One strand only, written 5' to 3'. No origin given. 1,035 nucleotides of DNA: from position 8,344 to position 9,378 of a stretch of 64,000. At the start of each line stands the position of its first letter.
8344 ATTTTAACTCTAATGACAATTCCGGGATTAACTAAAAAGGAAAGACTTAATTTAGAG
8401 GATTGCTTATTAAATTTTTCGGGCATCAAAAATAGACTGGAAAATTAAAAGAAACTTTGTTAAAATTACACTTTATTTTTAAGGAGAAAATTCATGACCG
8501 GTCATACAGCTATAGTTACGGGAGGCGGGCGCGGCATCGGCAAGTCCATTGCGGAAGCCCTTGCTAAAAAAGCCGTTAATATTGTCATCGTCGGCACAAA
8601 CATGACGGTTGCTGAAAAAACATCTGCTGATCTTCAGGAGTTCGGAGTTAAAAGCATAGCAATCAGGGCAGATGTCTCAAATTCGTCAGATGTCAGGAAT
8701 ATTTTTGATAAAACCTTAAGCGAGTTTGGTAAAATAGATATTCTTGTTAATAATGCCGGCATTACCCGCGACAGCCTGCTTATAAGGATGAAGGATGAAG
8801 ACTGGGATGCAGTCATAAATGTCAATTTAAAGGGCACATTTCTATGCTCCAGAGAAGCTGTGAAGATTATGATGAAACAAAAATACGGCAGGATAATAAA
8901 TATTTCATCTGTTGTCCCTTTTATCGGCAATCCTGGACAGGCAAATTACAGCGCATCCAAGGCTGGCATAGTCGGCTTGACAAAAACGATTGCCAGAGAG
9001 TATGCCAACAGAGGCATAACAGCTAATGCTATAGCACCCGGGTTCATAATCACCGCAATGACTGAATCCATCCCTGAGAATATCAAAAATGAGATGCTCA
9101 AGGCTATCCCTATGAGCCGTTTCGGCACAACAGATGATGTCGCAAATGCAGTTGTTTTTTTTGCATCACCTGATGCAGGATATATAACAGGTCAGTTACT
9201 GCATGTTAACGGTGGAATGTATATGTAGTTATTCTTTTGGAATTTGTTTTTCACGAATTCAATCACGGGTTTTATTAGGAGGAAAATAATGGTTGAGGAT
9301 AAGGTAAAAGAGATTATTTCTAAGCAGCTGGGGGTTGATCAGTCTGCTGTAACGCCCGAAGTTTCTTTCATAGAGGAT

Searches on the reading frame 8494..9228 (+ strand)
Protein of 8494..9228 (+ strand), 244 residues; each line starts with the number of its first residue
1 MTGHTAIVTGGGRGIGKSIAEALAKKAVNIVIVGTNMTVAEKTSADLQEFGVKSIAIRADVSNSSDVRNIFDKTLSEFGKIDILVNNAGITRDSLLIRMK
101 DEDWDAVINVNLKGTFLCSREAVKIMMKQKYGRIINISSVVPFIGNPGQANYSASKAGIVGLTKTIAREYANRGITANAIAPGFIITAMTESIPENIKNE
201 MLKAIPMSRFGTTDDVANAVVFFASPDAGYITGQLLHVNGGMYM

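Call 81: search_protein_families(library=pfam, proteins=[window:8494-9228:+], max_evalue=0.00001)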
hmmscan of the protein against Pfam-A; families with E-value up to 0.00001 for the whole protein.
window:8494-9228:+ (244 aa): 3 families
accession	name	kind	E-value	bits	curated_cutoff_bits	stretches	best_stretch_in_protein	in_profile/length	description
PF13561.12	adh_short_C2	-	4.4e-67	226.5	27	1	13-242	6-235/236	Enoyl-(Acyl carrier protein) reductase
PF00106.31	adh_short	-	7.9e-61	205.4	26.6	1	5-196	2-193/195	short chain dehydrogenase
PF08659.16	KR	-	7.2e-23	81.9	22.6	1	5-180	2-173/180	KR domain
